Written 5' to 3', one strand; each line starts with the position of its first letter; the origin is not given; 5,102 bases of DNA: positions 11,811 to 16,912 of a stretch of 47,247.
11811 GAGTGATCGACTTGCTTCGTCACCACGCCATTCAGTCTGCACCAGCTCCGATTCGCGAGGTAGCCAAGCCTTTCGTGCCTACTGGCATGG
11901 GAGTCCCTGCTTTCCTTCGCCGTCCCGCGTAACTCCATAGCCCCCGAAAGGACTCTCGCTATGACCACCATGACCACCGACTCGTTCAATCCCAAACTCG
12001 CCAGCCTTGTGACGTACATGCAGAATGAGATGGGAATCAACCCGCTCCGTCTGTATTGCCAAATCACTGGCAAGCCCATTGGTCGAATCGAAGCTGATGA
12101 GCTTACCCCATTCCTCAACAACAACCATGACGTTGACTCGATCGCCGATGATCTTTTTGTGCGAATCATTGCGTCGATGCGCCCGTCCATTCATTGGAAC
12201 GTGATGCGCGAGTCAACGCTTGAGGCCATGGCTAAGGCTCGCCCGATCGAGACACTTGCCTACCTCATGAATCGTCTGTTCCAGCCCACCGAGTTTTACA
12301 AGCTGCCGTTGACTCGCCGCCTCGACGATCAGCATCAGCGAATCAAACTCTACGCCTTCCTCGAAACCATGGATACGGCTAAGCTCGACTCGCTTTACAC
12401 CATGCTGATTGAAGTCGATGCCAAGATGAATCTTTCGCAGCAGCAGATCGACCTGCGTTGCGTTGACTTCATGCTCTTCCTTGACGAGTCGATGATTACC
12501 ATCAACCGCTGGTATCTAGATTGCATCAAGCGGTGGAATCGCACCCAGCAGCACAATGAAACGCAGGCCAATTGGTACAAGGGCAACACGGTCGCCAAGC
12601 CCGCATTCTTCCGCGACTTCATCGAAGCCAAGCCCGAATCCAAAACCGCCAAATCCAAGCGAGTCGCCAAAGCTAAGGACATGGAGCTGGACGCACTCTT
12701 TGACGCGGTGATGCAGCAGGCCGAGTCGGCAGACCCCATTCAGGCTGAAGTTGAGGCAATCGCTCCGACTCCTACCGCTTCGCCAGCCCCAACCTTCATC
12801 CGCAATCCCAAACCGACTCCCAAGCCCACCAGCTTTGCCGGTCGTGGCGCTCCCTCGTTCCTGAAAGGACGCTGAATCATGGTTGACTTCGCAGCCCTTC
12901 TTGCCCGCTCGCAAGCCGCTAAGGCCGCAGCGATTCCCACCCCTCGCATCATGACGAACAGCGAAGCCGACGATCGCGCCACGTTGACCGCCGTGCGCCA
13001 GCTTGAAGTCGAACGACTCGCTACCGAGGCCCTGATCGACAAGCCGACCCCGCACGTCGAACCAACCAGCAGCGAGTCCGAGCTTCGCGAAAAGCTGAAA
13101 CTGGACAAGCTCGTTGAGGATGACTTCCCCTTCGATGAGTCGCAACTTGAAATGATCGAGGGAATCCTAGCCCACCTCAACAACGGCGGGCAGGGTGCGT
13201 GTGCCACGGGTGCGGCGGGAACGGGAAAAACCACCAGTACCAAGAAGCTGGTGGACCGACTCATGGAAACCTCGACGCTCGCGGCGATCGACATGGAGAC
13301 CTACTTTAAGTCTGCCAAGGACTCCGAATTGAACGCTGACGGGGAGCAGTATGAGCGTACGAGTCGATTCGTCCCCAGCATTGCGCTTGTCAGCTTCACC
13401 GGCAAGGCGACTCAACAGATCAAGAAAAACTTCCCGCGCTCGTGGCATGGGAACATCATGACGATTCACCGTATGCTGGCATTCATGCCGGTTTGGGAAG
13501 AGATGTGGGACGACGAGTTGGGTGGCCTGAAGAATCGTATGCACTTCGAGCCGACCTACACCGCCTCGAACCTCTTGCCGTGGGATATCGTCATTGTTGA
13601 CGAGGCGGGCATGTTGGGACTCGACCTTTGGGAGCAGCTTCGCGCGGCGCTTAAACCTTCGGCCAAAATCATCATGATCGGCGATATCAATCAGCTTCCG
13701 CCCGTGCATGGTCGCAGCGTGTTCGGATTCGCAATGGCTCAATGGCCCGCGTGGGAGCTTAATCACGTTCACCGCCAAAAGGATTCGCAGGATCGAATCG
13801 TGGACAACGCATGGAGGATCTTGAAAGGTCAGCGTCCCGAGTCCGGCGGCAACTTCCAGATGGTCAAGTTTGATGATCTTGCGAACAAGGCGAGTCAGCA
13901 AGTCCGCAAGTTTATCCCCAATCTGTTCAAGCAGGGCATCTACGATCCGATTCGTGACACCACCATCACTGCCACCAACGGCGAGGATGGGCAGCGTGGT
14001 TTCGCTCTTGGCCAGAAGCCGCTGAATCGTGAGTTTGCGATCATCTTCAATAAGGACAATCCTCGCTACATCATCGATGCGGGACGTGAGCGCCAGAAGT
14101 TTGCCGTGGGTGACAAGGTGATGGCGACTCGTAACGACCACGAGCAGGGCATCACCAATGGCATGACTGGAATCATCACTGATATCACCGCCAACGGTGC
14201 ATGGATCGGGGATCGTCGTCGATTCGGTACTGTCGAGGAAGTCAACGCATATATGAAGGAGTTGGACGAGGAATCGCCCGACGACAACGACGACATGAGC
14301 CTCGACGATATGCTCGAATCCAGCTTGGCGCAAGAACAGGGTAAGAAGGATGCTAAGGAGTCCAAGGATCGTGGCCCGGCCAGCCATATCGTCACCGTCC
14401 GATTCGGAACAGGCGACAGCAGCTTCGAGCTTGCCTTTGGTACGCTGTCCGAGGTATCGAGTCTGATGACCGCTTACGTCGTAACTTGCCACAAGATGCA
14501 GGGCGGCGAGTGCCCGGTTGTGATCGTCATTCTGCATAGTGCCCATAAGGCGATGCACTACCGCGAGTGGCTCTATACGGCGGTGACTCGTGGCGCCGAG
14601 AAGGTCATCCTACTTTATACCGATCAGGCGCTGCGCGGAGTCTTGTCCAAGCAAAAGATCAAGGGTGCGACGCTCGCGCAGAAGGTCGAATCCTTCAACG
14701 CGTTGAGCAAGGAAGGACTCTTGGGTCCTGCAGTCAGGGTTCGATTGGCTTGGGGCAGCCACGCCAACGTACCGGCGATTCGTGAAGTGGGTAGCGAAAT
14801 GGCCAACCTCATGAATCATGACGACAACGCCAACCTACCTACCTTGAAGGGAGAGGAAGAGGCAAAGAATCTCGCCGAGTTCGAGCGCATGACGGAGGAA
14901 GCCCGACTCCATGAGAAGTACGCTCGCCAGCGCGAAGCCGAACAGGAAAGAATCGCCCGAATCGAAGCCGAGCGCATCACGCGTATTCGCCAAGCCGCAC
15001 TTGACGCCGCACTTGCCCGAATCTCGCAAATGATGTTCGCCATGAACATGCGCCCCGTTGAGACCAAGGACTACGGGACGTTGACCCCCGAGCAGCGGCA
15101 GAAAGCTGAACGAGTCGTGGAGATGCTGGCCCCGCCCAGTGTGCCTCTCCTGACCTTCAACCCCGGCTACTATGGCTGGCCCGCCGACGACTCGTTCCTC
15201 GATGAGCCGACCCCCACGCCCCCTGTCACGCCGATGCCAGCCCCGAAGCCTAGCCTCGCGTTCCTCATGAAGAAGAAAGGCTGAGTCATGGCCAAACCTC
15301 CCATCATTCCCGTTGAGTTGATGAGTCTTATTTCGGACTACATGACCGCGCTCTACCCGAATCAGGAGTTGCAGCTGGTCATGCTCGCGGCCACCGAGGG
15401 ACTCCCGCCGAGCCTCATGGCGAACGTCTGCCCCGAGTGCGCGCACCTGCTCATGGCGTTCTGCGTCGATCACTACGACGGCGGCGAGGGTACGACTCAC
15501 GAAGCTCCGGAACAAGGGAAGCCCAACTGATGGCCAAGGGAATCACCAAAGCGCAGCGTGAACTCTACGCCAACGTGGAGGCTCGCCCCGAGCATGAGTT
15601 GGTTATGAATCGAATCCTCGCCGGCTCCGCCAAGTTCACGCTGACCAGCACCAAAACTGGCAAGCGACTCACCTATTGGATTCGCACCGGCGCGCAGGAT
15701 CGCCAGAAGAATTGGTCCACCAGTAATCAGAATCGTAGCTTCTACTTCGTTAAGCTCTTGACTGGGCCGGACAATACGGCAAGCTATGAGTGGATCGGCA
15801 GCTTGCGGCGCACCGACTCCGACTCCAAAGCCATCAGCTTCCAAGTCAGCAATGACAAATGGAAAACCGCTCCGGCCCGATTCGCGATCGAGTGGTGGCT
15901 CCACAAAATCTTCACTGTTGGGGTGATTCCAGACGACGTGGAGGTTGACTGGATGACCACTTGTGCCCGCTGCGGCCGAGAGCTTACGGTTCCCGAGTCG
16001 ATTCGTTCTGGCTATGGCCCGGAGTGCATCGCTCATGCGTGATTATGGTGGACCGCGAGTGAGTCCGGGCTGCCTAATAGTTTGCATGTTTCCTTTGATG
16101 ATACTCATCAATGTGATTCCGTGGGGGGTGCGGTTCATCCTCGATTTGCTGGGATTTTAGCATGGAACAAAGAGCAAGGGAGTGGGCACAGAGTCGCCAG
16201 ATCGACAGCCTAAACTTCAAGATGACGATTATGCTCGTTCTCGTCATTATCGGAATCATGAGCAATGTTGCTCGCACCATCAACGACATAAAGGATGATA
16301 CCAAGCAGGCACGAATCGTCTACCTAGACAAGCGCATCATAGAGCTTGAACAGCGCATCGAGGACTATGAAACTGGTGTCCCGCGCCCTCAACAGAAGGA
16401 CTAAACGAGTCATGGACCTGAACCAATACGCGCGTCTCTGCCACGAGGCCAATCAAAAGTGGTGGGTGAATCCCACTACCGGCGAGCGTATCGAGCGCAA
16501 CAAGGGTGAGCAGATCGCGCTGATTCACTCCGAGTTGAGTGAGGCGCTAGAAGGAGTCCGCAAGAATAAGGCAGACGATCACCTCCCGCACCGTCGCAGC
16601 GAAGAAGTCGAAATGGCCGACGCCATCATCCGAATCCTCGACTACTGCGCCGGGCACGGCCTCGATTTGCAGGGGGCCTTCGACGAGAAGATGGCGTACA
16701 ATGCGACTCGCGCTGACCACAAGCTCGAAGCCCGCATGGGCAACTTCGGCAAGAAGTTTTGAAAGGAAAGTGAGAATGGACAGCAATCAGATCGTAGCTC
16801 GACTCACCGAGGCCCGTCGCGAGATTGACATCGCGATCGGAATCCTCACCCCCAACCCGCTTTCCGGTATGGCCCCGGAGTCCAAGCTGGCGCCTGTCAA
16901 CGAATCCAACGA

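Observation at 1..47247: Genome-wide several-fold excess of the palindrome GANTC, in coding and non-coding DNA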

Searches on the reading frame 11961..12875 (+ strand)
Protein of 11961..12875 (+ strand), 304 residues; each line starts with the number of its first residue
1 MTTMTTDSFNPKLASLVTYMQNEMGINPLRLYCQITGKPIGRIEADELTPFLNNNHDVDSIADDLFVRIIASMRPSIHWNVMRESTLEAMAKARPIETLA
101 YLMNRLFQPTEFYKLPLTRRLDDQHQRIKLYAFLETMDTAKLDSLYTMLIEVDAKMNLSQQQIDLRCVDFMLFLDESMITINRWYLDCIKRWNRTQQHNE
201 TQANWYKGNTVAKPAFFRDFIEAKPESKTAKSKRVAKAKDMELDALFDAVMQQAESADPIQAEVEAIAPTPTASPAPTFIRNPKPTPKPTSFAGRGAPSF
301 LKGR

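Call 9: search_protein_families(library=pfam, proteins=[window:11961-12875:+], max_evalue=0.01)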
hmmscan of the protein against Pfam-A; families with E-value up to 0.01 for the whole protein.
window:11961-12875:+ (304 aa): 0 families

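Call 19: search_protein_families(library=phrogs, proteins=[window:11961-12875:+], max_evalue=0.001)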
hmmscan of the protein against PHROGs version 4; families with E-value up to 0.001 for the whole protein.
window:11961-12875:+ (304 aa): 0 families

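Call 34: search_solved_structures(query=window:11961-12875:+, max_evalue=1)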
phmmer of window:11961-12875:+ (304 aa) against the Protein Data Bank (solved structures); distinct sequences matched with E-value up to 1: 1.
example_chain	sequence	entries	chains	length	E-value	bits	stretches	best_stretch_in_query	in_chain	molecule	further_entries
3tqc_A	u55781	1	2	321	0.72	12.7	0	138-195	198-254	Pantothenate kinase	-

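Call 58: search_protein_families(library=ncbifam, proteins=[window:11961-12875:+], max_evalue=0.1)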
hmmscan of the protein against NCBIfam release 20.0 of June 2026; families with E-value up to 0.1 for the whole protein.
window:11961-12875:+ (304 aa): 0 families

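Call 59: search_protein_families(library=padloc, proteins=[window:11961-12875:+], max_evalue=0.01)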
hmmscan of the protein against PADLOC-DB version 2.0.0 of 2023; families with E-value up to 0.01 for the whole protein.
window:11961-12875:+ (304 aa): 0 families

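Call 100: find_homologous_proteins(query=window:11961-12875:+, max_evalue=0.001)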
Query window:11961-12875:+ (304 aa): 33 proteins with E <= 0.001 among 736 candidates.
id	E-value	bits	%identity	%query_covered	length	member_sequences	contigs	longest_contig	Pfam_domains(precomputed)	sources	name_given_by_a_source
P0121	7.4e-202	687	100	100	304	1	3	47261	-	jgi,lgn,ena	jgi:hypothetical protein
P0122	8.4e-108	378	59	99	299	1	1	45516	-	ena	-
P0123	3.1e-107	377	59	98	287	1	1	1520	-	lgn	-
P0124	4.7e-104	366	61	94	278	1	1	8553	-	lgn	-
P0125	2.3e-99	351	59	91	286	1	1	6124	-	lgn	-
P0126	3.9e-97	343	55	97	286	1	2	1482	-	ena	-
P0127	1.2e-88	316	55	88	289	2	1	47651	-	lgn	-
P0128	5.3e-86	307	52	98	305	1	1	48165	-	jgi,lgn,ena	-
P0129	1.1e-85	306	52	88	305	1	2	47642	-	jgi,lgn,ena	-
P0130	8.6e-85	303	52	92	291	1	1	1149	-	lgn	-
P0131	2.3e-84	301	53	87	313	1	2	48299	-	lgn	-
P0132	2.5e-83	298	52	88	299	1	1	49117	-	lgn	-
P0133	4.6e-82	294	49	95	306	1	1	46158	-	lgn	-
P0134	5.6e-82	294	54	81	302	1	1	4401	-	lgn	-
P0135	5.4e-81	290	49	91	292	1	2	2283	-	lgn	-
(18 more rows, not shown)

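Call 103: search_solved_structures(query=A6, max_evalue=5)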
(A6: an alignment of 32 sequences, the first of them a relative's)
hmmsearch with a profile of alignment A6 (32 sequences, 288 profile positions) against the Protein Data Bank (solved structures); distinct sequences matched with E-value up to 5: 2.
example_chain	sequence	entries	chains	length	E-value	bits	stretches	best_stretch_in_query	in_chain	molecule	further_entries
9e2g_3Q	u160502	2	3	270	1.3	11.7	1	69-109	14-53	MC8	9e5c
9rwz_N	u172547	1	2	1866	1.9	11.1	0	167-225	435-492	Zinc finger SWIM domain-containing protein 8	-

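Call 106: predict_structure(alignment_id=A6)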
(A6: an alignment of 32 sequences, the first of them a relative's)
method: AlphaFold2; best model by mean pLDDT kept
length: 304 residues; sequences in the alignment: 32
mean_pLDDT: 81.4   pTM: 0.58
mean pLDDT of the five models: 81.4, 79.4, 78.5, 78.3, 78.0
residues with pLDDT >= 90: 137; 70-90: 92; 50-70: 55; < 50: 20
segments of 3 or more residues with pLDDT < 50: 1-4, 261-266, 291-296
pLDDT, mean of each block of 10 residues (from residue 1): 55 93 93 83 86 86 86 71 81 92 93 91 90 95 97 94 96 98 98 95 74 69 71 90 91 70 48 55 56 54 59
secondary structure, 60 per line:
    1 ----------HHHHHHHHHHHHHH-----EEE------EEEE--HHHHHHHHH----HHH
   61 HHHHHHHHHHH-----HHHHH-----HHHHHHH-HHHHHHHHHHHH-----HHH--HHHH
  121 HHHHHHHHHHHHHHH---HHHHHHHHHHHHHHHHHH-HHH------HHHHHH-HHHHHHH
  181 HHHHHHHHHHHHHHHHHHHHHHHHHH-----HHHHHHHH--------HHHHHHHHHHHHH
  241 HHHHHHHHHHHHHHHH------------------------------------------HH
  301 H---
elements in order: H11-24 E30-32 E39-42 H45-53 H58-71 H77-81 H87-93 H95-106 H117-135 H139-156 H167-172 H174-206 H212-219 H228-256

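Call 108: fold_search(model_id=the predicted structure, library=pdb)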
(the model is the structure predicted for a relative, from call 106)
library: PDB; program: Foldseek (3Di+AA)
matches with E <= 10: 50; with E <= 0.001: 0
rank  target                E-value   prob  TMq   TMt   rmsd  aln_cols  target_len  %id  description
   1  2z0o                  2.2e+00  0.06  0.11  0.10  34.0       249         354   13  Crystal structure of APPL1-BAR-PH domain (released 2008-05-13)
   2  6ysq_C                2.4e+00  0.02  0.08  0.06  16.4       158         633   10  The hC4Nb8 complement inhibitory nanobody in complex with C4b (released 2020-06-24)
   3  8a1g_D                3.0e+00  0.05  0.13  0.19  26.6       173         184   12  Structure of the SNX1-SNX5 complex (released 2023-06-14)
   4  8eov                  3.3e+00  0.11  0.20  0.34   9.4       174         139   11  Precisely patterned nanofibers made from extendable protein multiplexes (released 2023-08-16)
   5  3zib_A                3.8e+00  0.08  0.11  0.28   8.9        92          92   15  Rap2a protein (SMA2265) from Serratia marcescens (released 2013-06-19)
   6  6ysq_D                3.8e+00  0.02  0.09  0.06  16.5       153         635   13  The hC4Nb8 complement inhibitory nanobody in complex with C4b (released 2020-06-24)
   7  5cwf_B                4.0e+00  0.08  0.21  0.30   9.9       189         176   10  Crystal structure of de novo designed helical repeat protein DHR8 (released 2015-12-16)
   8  5oxf_A                4.2e+00  0.04  0.11  0.06  22.5       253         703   11  An oligomerised bacterial dynamin pair provides a mechanism for the long range sensing and tethering of membranes (released 2018-09-05)
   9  5axk_A                4.2e+00  0.02  0.11  0.14  13.8       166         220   14  Crystal structure of Thg1 like protein (TLP) (released 2016-08-03)
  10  6ob6_A                4.7e+00  0.03  0.12  0.11  15.6       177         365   11  Human equilibrative nucleoside transporter-1, S-(4-nitrobenzyl)-6-thioinosine bound, merohedrally twinned (released 2019-07-03)
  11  5c5b_D                4.9e+00  0.03  0.12  0.10  31.6       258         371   11  Crystal Structure of Human APPL BAR-PH Heterodimer (released 2016-06-22)
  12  2z0v_A                4.9e+00  0.02  0.10  0.13  26.3       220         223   10  Crystal structure of BAR domain of Endophilin-III (released 2008-05-13)
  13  6vq6_Q                5.5e+00  0.03  0.15  0.18  15.1       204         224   12  Mammalian V-ATPase from rat brain - composite model of rotational state 1 bound to ADP and SidK (built from focused re (released 2020-03-18)
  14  4qe8_B                5.5e+00  0.01  0.10  0.12  20.8       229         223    9  FXR with DM175 and NCoA-2 peptide (released 2015-08-12)
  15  8a1g_C                5.8e+00  0.04  0.13  0.19  26.9       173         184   12  Structure of the SNX1-SNX5 complex (released 2023-06-14)
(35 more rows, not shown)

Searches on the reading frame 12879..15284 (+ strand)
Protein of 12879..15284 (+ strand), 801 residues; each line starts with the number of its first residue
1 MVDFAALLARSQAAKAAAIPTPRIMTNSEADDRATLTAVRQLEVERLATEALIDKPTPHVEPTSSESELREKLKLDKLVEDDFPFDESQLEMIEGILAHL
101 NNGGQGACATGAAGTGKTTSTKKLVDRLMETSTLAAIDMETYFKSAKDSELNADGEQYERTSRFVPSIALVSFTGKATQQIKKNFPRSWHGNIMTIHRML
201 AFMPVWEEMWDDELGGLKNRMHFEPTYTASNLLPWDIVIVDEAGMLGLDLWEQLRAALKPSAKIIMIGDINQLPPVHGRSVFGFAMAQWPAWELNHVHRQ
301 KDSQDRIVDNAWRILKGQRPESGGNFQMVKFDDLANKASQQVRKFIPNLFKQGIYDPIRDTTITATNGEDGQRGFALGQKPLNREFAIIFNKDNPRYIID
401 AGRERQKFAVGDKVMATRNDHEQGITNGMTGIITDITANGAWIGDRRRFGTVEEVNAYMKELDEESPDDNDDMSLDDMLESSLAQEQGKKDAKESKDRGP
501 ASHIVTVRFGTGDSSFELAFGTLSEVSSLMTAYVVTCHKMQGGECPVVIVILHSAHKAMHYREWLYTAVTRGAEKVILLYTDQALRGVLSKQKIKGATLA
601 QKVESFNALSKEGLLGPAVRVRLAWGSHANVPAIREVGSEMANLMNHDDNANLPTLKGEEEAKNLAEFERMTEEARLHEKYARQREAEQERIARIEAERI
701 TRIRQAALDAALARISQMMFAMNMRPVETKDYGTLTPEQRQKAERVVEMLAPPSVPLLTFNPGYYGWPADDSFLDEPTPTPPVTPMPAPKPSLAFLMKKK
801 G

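Call 9: search_protein_families(library=pfam, proteins=[window:12879-15284:+], max_evalue=0.01)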
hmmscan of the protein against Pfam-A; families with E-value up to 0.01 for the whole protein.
window:12879-15284:+ (801 aa): 8 families
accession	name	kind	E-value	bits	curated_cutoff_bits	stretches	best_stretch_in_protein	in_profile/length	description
PF13604.12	AAA_30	-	1.7e-21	77.2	27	1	87-313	4-169/191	AAA domain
PF13245.12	AAA_19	-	3.5e-19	69.8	25.1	1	108-276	15-132/134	AAA domain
PF13538.12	UvrD_C_2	-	1.8e-17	63.3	27.4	1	532-579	2-52/52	UvrD-like helicase C-terminal domain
PF18335.7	SH3_13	-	3e-09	37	41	1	382-438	1-56/65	ATP-dependent RecD-like DNA helicase SH3 domain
PF01443.25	Viral_helicase1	-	8e-08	32.8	21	0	525-578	171-226/228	Viral superfamily 1 RNA helicase core domain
PF13086.12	AAA_11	-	1.1e-05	25.9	27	1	234-276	213-253/257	AAA domain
PF13401.12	AAA_22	-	0.00023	21.9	27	0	108-139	9-41/130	AAA domain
PF04851.21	ResIII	-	0.0012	19.3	22.5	1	85-217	4-115/164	Type III restriction enzyme, res subunit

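Call 59: search_protein_families(library=padloc, proteins=[window:12879-15284:+], max_evalue=0.01)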
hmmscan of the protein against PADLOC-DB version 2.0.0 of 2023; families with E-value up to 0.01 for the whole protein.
window:12879-15284:+ (801 aa): 16 families
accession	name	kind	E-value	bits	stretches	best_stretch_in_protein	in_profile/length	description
PDLC01734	typeIV_RecD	-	2.1e-31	106.9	2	168-441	385-644/763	RecD_0_IVD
PDLC01148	RecD_like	-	3e-23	80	2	228-423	397-569/719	RecD/Tra ATPase fused to N-terminal HHH domain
PDLC05065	PDC-S68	-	8.5e-23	78.1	2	525-583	1001-1058/1221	-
PDLC05066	PDC-S68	-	1.5e-21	74.2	2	167-282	626-727/1202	-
PDLC05064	PDC-S68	-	3.6e-21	72.7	2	382-591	969-1112/1273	-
PDLC04475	PDC-M16A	-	2.3e-20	70.7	1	533-581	436-486/721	-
PDLC04476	PDC-M16A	-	1e-18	65.1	1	533-579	424-472/691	-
PDLC04472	PDC-M16A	-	4.7e-15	53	1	533-603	650-720/930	-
PDLC04474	PDC-M16A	-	4.8e-11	39.8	2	529-579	646-701/917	-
PDLC05035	PDC-S53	-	8e-10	35.4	1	531-596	817-882/900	-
PDLC03924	MkoC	-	2.9e-05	20.3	0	235-277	671-710/1136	-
PDLC03920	MkoA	-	5.9e-05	19.5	1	234-282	791-836/1112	-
PDLC01087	C3a187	-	0.0009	16.2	1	534-578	500-541/559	NERD+UvrD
PDLC03921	MkoA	-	0.0022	13.7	1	234-282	1296-1341/1607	-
PDLC00111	GajB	-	0.0037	14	1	112-198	33-94/625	UrvD helicase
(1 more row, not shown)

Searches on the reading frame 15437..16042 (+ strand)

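Call 9: search_protein_families(library=pfam, proteins=[window:15437-16042:+], max_evalue=0.01)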
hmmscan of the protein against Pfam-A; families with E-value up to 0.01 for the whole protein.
window:15437-16042:+ (201 aa): 1 family
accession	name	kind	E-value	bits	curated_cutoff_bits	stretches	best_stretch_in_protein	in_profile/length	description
PF19474.4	DUF6011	-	1.1e-11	44.5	26.6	1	174-199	9-34/37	Family of unknown function (DUF6011)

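Call 20: search_protein_families(library=phrogs, proteins=[window:15437-16042:+], max_evalue=0.001)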
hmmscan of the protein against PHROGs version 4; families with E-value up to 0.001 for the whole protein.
window:15437-16042:+ (201 aa): 5 families
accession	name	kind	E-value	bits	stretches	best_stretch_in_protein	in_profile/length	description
phrog_20259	-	unknown function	3.7e-24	86.2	1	53-199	8-135/140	-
phrog_25989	-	unknown function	8.7e-08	33.3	1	173-198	2-27/70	-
phrog_6032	-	unknown function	0.00016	22.5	1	174-200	247-273/296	-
phrog_636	-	unknown function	0.00071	20.9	1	175-198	206-229/254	-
phrog_4046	-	unknown function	0.00085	19.9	0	175-198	273-296/301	-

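Call 59: search_protein_families(library=padloc, proteins=[window:15437-16042:+], max_evalue=0.01)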
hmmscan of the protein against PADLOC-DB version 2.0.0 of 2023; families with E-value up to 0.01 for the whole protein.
window:15437-16042:+ (201 aa): 0 families

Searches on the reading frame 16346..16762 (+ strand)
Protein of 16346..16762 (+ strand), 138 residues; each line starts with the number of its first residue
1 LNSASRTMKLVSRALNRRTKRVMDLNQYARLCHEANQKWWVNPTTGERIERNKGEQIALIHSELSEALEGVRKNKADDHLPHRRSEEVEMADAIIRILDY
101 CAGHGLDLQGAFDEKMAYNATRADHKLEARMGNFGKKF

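Call 44: search_protein_families(library=pfam, proteins=[window:16346-16762:+], max_evalue=0.01)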
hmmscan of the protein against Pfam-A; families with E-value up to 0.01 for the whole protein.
window:16346-16762:+ (138 aa): 0 families
